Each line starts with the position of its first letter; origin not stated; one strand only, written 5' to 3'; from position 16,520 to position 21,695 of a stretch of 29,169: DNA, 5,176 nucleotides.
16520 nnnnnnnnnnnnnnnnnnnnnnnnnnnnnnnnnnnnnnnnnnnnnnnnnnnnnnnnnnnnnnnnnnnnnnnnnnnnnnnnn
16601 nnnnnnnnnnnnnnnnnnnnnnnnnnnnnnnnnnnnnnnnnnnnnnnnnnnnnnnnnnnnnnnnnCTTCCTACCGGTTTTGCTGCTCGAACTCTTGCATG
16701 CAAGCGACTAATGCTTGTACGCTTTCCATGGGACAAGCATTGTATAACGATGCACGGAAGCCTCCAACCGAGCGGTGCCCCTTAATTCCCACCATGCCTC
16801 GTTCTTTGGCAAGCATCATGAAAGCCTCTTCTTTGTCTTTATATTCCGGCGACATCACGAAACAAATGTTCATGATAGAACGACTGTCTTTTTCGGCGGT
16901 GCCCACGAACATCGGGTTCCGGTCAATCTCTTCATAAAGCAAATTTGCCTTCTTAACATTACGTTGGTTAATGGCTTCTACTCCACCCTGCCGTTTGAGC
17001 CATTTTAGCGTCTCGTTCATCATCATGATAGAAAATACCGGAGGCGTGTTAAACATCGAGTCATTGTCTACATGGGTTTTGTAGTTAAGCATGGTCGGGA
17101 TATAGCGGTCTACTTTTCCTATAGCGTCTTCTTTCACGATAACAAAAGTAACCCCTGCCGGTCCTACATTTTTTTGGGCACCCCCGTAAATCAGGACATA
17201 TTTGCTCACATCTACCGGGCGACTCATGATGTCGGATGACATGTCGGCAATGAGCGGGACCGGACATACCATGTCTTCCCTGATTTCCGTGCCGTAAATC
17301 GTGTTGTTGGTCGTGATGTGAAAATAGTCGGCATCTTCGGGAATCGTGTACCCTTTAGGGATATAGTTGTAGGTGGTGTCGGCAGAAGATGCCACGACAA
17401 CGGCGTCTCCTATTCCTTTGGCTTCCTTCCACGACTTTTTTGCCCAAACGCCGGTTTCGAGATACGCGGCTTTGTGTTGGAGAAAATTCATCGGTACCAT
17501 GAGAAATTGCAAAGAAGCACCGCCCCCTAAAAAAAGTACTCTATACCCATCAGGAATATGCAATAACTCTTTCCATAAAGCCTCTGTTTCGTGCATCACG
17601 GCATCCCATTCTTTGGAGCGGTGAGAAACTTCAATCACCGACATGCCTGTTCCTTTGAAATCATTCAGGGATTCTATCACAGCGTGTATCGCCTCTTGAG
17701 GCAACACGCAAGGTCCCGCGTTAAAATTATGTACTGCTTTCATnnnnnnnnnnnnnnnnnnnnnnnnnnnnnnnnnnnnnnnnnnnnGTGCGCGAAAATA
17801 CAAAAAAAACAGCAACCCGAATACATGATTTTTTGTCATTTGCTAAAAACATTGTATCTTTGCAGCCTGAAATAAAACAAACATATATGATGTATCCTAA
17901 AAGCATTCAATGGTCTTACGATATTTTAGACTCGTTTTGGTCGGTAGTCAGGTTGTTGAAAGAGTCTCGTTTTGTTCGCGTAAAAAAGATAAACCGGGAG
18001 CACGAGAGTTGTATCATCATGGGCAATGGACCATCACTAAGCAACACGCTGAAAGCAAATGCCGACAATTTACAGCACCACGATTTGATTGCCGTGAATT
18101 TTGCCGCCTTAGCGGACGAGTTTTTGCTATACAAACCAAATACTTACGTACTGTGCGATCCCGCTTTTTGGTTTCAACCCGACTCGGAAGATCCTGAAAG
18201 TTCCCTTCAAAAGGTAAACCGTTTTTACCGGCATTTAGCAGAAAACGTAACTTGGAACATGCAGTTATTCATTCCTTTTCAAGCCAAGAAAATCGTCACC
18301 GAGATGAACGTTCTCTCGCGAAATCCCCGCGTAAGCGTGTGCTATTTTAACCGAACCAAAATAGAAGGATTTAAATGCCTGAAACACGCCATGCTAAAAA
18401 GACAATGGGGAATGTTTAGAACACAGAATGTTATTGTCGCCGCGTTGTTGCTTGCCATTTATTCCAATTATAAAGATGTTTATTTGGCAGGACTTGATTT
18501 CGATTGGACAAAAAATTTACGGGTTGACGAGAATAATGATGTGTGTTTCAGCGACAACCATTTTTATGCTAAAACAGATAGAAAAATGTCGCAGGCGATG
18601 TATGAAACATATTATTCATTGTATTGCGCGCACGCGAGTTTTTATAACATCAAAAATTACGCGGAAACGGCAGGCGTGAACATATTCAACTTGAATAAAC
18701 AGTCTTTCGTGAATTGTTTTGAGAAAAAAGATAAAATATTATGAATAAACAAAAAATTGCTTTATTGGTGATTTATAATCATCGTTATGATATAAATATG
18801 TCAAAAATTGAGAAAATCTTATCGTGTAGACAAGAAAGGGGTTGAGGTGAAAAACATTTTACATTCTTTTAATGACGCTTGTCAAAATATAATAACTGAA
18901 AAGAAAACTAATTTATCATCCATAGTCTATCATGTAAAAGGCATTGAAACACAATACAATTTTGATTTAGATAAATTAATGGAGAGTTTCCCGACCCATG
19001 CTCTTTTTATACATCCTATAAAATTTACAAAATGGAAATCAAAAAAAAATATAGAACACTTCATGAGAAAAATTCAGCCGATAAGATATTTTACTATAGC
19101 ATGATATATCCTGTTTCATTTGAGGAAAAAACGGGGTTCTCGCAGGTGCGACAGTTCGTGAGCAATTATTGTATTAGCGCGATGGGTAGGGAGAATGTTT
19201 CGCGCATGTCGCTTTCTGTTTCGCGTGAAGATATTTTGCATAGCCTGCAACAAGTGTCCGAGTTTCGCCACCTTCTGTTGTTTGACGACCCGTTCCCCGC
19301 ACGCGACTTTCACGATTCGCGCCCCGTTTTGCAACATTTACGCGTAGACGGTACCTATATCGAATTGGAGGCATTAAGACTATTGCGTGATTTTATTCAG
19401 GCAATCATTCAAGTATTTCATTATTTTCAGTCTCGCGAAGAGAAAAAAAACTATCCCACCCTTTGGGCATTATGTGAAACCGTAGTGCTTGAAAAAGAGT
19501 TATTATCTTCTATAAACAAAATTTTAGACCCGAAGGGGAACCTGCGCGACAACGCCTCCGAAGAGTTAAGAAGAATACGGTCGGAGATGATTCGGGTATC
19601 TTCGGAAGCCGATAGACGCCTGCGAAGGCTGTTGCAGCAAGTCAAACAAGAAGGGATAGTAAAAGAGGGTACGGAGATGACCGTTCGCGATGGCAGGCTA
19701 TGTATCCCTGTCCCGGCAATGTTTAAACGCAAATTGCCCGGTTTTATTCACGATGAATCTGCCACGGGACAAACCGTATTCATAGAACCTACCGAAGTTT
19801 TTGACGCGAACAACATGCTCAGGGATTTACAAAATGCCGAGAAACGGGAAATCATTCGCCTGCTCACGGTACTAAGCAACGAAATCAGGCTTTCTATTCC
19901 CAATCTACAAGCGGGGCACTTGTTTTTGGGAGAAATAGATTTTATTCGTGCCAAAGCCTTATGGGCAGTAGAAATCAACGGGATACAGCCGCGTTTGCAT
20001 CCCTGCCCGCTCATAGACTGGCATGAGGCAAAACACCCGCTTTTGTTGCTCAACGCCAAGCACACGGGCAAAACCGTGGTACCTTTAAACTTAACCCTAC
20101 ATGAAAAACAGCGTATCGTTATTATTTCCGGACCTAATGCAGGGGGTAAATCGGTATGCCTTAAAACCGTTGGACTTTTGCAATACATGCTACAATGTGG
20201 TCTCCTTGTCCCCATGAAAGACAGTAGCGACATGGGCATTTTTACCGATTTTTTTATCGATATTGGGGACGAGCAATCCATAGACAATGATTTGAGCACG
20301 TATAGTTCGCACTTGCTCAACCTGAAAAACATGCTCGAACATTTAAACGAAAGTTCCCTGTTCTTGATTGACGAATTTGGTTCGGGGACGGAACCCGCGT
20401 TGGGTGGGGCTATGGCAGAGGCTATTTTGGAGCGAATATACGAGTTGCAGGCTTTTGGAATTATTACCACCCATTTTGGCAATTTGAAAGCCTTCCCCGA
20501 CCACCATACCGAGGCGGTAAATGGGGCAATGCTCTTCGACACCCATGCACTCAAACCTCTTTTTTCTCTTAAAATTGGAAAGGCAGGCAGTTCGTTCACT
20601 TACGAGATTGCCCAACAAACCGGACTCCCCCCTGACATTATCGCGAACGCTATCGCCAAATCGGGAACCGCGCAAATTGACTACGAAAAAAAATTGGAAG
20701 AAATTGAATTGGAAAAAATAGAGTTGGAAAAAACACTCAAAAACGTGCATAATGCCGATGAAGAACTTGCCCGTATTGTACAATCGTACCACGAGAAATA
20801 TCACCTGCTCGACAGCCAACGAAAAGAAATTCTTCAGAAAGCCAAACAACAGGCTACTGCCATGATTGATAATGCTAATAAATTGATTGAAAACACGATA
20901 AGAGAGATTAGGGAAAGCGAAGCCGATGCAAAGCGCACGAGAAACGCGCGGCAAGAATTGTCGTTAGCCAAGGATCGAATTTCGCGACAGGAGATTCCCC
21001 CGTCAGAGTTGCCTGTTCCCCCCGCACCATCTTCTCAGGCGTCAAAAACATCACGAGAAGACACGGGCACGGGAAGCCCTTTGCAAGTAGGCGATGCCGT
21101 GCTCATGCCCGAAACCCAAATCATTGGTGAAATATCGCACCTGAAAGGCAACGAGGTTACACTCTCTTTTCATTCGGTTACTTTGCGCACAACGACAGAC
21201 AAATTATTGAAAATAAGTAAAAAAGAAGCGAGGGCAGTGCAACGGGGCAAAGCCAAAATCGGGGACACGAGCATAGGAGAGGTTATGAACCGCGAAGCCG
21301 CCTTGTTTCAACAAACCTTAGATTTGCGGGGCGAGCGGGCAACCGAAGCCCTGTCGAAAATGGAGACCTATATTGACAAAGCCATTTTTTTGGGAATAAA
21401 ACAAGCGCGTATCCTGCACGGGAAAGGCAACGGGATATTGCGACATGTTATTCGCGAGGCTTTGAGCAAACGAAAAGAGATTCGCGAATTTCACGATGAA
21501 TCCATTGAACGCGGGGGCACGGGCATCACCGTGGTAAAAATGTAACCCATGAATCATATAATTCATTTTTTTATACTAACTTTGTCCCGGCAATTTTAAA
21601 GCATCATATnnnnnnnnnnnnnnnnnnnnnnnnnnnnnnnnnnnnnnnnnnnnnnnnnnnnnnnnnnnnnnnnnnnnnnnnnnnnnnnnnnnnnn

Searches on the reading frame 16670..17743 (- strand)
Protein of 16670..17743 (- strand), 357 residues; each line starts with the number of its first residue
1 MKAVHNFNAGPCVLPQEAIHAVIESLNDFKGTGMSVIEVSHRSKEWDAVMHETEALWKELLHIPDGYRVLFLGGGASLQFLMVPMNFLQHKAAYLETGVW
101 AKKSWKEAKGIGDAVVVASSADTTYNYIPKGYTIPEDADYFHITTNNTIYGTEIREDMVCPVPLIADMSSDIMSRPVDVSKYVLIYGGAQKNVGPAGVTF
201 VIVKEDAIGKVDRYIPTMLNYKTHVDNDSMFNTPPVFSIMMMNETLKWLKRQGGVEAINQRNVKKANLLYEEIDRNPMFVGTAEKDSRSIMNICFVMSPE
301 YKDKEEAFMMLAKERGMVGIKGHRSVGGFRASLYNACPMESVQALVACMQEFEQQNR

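Call 4: search_protein_families(library=pfam, proteins=[window:16670-17743:-], max_evalue=0.01)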
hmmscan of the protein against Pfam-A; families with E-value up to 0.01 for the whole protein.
window:16670-17743:- (357 aa): 1 family
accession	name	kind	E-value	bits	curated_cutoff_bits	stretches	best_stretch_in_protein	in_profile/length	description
PF00266.25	Aminotran_5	-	1.2e-38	133.5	21.5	1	5-345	2-371/371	Aminotransferase class-V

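Call 5: search_protein_families(library=ncbifam, proteins=[window:16670-17743:-], max_evalue=0.01)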
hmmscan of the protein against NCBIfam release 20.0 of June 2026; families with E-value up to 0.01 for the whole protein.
window:16670-17743:- (357 aa): 9 families
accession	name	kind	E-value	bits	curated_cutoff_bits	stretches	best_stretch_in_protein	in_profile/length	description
NF003764.0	PRK05355.1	equivalog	2.6e-146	487.2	253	1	1-356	1-356/357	3-phosphoserine/phosphohydroxythreonine transaminase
TIGR01364.1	serC_1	equivalog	1.6e-137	458.2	443.6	1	5-355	2-357/358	phosphoserine transaminase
NF009112.0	PRK12462.1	equivalog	1.9e-98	329.6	563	1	5-355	7-363/365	phosphoserine transaminase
TIGR01366.1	serC_3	equivalog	1.1e-21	77.4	401.65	1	23-349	16-354/361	phosphoserine transaminase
NF002841.0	PRK03080.1-2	equivalog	4.1e-10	39.2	477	1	35-303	35-320/389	phosphoserine transaminase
TIGR01365.1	serC_2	equivalog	3.7e-07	29.6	448.2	1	6-303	6-311/374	phosphoserine transaminase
TIGR03301.1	PhnW-AepZ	equivalog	7.9e-05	22.2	360.8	1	164-351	158-353/355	2-aminoethylphosphonate aminotransferase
NF010006.0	PRK13479.1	equivalog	0.00061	19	296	1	189-352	191-360/369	2-aminoethylphosphonate--pyruvate transaminase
TIGR02326.1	transamin_PhnW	equivalog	0.0012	18.1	400.8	1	189-351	189-358/363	2-aminoethylphosphonate--pyruvate transaminase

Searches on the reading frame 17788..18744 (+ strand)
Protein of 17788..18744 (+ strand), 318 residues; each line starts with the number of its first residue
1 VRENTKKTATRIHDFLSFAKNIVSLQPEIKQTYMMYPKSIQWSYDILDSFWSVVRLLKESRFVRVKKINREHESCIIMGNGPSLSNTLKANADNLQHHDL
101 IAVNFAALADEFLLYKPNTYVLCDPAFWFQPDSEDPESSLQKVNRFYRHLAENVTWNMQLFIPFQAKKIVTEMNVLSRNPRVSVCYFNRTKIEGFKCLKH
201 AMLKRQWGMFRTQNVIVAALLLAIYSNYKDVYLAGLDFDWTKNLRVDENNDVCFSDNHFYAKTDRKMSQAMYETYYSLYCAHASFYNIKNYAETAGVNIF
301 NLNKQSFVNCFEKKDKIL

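Call 4: search_protein_families(library=pfam, proteins=[window:17788-18744:+], max_evalue=0.01)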
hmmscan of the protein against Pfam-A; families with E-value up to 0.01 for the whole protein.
window:17788-18744:+ (318 aa): 1 family
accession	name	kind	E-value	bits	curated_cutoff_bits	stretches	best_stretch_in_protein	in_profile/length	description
PF01973.23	MptE-like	-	1e-06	29.1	34.6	0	186-242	117-170/171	6-hydroxymethylpterin diphosphokinase MptE-like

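Call 5: search_protein_families(library=ncbifam, proteins=[window:17788-18744:+], max_evalue=0.01)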
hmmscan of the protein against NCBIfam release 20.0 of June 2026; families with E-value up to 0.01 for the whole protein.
window:17788-18744:+ (318 aa): 1 family
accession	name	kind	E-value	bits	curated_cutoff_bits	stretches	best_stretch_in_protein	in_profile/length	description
TIGR04437.1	WaaZ_KDO_III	equivalog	3.7e-05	23.2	200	0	69-130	13-71/252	3-deoxy-D-manno-oct-2-ulosonate III transferase WaaZ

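Call 77: search_protein_families(library=pfam, proteins=[window:17887-18744:+], max_evalue=0.001)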
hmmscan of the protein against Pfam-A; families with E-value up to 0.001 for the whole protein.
window:17887-18744:+ (285 aa): 1 family
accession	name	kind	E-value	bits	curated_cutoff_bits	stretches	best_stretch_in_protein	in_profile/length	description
PF01973.23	MptE-like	-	6.9e-07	29.6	34.6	0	153-209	117-170/171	6-hydroxymethylpterin diphosphokinase MptE-like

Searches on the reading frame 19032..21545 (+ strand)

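Call 56: search_protein_families(library=ncbifam, proteins=[window:19032-21545:+], max_evalue=0.00001)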
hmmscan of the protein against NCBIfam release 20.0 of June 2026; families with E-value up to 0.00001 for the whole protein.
window:19032-21545:+ (837 aa): 4 families
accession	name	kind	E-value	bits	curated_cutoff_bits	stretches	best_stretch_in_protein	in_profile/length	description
TIGR01069.2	mutS2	equivalog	1.5e-226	754.4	400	1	31-837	5-790/790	endonuclease MutS2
NF052383.1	ATPase_KamC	equivalog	2.6e-53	181.6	300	1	48-493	13-438/508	lysine 5,6-aminomutase reactivase ATPase KamC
NF003810.1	PRK05399.1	equivalog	1.9e-37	129.4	480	1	154-540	401-785/793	DNA mismatch repair protein MutS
TIGR01070.1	mutS1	equivalog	5.3e-33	114.4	641.7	1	260-562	496-794/840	DNA mismatch repair protein MutS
